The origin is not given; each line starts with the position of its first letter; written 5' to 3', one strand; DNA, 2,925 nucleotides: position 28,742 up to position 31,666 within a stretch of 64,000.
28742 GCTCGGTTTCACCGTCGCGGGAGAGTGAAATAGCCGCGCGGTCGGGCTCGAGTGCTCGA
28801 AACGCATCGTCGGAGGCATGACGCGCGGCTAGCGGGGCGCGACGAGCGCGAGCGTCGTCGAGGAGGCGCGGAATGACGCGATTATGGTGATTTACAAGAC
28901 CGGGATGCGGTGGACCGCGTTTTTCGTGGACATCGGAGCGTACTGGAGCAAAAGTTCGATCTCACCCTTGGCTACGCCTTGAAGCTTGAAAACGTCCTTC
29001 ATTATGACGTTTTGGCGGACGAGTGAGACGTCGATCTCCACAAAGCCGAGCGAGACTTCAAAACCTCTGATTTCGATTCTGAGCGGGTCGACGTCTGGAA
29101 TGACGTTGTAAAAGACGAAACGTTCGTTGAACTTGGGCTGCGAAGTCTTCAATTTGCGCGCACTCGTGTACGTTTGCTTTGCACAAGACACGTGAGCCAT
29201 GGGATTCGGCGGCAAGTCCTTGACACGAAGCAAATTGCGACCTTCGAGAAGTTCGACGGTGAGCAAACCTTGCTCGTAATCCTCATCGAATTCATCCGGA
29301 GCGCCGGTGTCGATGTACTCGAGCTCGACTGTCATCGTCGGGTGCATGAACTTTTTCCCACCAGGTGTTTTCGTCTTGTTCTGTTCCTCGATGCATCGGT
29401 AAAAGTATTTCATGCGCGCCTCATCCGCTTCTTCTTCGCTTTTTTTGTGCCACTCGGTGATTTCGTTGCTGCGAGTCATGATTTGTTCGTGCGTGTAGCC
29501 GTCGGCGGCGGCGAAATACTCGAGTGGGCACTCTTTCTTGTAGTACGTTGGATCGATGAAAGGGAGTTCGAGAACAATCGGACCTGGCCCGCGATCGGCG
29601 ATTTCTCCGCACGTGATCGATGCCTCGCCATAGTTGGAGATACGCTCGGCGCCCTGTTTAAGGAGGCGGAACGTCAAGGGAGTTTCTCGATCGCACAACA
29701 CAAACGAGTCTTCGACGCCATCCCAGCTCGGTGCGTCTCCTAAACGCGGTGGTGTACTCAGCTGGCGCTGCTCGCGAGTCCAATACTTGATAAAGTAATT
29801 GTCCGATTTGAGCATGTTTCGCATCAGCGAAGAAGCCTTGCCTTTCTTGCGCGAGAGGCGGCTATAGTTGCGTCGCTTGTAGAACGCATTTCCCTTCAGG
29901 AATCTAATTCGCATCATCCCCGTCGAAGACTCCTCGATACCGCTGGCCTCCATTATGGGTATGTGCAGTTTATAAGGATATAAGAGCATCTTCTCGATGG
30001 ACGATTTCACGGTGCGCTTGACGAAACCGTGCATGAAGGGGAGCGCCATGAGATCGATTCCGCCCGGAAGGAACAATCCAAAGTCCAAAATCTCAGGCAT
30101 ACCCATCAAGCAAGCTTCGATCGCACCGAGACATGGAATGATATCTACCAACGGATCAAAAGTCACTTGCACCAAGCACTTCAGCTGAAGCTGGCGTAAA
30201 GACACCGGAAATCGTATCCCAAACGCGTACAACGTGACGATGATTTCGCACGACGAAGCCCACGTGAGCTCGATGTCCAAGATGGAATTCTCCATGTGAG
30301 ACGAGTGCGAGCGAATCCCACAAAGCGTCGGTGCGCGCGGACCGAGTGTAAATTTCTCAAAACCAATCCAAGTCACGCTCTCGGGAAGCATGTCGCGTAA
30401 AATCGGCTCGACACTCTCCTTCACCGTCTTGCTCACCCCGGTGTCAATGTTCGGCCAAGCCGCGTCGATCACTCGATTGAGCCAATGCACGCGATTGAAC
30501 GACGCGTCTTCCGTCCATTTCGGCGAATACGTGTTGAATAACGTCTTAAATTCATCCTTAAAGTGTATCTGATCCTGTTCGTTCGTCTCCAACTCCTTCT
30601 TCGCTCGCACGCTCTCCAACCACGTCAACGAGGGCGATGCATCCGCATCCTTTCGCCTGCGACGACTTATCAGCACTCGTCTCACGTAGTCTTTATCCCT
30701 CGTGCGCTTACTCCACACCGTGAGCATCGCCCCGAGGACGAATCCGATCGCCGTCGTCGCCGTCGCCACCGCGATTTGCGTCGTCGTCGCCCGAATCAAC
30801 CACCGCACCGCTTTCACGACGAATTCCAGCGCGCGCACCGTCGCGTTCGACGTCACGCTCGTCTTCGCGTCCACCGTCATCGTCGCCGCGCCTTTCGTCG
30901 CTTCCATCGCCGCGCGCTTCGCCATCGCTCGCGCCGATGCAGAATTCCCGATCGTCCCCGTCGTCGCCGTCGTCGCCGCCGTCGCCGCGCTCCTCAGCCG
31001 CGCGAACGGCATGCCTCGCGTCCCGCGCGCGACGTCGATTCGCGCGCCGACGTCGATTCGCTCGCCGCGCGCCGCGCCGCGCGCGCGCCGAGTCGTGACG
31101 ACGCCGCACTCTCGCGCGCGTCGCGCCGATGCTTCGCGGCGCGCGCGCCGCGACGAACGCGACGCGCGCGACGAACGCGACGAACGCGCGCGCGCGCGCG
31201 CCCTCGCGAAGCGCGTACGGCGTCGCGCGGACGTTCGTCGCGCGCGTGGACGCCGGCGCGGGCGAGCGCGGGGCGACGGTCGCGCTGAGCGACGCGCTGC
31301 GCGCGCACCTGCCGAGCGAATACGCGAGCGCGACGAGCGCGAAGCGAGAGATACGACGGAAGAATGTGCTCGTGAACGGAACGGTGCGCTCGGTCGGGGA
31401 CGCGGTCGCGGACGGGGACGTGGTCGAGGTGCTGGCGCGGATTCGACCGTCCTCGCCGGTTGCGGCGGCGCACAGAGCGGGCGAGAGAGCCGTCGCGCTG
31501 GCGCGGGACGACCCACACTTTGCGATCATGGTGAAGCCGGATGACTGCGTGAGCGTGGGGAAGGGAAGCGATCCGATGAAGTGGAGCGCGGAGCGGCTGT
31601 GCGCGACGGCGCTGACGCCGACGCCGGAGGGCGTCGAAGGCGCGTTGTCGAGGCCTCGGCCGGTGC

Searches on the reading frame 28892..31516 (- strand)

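Call 61: search_protein_families(library=pfam, proteins=[window:28892-31516:-], max_evalue=0.00001)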
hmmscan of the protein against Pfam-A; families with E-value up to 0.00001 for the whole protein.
window:28892-31516:- (874 aa): 3 families
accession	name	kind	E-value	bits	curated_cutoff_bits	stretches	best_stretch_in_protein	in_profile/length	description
PF17047.11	SMP_LBD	-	4.2e-11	43.1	27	1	341-521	3-179/180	Synaptotagmin-like mitochondrial-lipid-binding domain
PF25669.1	SMP_MUG190-like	-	1.8e-09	37.9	35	0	343-407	3-67/232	MUG190-like SMP domain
PF00168.36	C2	-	3.7e-08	34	22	1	750-835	1-94/104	C2 domain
